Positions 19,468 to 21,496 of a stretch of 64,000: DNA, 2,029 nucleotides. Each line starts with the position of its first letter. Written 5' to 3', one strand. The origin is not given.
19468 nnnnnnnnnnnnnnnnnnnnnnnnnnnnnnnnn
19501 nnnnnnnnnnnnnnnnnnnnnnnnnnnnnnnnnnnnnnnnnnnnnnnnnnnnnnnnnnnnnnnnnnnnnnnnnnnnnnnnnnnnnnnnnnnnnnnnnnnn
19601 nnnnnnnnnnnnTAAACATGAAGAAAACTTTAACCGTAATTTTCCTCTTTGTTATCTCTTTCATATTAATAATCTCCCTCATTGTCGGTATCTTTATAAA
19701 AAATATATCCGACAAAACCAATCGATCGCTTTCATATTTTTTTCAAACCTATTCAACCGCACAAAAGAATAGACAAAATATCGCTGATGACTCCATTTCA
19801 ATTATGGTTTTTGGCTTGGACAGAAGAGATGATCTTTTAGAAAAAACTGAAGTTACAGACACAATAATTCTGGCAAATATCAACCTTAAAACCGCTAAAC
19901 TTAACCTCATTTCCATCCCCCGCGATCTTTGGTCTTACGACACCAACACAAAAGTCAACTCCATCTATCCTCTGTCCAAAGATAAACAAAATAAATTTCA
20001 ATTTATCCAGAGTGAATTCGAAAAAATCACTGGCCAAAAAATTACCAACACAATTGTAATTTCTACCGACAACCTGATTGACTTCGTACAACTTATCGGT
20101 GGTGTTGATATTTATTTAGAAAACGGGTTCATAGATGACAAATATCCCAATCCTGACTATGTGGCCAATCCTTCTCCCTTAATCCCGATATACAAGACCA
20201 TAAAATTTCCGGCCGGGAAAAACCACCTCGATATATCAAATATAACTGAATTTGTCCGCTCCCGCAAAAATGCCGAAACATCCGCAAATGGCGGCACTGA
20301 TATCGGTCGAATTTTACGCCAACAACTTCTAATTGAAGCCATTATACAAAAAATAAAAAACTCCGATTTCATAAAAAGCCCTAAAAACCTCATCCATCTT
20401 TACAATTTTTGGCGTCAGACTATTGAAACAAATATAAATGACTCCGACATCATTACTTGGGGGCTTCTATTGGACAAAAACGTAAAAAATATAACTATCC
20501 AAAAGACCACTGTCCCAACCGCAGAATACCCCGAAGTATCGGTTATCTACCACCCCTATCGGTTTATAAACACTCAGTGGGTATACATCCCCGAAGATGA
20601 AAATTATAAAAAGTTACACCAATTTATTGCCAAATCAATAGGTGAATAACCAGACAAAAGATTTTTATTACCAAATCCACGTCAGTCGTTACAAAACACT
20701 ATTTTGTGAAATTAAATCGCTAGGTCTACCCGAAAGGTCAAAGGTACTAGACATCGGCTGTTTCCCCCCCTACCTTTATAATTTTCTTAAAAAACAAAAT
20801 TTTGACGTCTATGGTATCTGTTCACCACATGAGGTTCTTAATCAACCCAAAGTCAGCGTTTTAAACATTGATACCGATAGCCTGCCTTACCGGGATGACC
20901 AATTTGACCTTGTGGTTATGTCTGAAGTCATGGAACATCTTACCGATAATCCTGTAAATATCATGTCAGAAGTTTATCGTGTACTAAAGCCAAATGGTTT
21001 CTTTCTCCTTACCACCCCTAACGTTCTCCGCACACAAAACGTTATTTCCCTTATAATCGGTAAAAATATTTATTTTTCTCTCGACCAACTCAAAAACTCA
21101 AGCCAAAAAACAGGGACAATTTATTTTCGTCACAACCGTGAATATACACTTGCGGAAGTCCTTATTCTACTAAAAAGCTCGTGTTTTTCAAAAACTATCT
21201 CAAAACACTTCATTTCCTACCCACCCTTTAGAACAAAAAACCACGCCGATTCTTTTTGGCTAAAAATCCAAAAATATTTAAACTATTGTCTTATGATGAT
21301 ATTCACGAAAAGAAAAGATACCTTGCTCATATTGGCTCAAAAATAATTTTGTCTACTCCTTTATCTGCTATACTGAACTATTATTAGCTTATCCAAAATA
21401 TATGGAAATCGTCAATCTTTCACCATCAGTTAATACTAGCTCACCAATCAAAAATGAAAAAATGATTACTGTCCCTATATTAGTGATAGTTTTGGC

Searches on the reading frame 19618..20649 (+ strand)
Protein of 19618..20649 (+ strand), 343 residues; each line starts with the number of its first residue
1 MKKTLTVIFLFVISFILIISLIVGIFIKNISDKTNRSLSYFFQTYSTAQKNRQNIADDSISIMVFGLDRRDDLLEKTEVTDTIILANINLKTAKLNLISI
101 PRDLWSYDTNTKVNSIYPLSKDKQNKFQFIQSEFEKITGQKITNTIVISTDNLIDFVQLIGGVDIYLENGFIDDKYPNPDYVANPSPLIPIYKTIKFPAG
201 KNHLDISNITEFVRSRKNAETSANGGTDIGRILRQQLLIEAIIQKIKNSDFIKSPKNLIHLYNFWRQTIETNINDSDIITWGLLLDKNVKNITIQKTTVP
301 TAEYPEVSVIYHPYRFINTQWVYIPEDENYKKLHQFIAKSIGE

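Call 7: search_protein_families(library=pfam, proteins=[window:19618-20649:+], max_evalue=0.01)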
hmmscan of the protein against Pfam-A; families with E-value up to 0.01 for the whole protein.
window:19618-20649:+ (343 aa): 1 family
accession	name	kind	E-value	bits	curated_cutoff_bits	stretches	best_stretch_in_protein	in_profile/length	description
PF03816.19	LytR_cpsA_psr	-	1.6e-22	80.7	24.6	1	80-247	2-149/150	LytR_cpsA_psr family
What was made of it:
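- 19618..20649 (+): LytR-CpsA-Psr (LCP) family protein upstream. A candidate ligase that would attach the glycopolymer to peptidoglycan. PF03816 E 1.6e-22 (call 7).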

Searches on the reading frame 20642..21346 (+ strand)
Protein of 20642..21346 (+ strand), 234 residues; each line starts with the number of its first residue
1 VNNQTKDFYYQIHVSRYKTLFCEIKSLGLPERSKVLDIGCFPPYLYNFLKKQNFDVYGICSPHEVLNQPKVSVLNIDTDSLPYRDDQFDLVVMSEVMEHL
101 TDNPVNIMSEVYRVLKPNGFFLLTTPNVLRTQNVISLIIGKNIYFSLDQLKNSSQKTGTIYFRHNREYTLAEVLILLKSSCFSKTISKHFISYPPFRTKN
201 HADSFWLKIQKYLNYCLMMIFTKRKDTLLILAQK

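Call 7: search_protein_families(library=pfam, proteins=[window:20642-21346:+], max_evalue=0.01)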
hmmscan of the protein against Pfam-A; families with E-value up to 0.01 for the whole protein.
window:20642-21346:+ (234 aa): 10 families
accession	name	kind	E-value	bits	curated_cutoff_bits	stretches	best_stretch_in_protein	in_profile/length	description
PF08241.18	Methyltransf_11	-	6.7e-15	55.9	21.2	1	36-122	1-94/95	Methyltransferase domain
PF13489.12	Methyltransf_23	-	1.8e-14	54.3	27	1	26-128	15-121/164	Methyltransferase domain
PF13649.12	Methyltransf_25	-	4.1e-10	40.7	27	1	35-119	1-97/97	Methyltransferase domain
PF13847.12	Methyltransf_31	-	3.8e-09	36.8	27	1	76-131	61-117/145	Methyltransferase domain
PF08242.18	Methyltransf_12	-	1.8e-08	35.4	30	1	69-121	51-98/98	Methyltransferase domain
PF07021.18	MetW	-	6.7e-08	32.8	21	1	29-116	11-103/193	Methionine biosynthesis protein MetW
PF03141.22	Methyltransf_29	-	1.4e-05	24.4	23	1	76-132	170-227/506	Putative S-adenosyl-L-methionine-dependent methyltransferase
PF01209.24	Ubie_methyltran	-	0.00034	20.5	20.1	1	70-122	99-150/233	ubiE/COQ5 methyltransferase family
PF20922.3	Anamorsin_N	-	0.00088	19.5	27.1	1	70-132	33-96/163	Anamorsin, N-terminal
PF02353.26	CMAS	-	0.0062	16.3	27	0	23-132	54-173/273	Mycolic acid cyclopropane synthetase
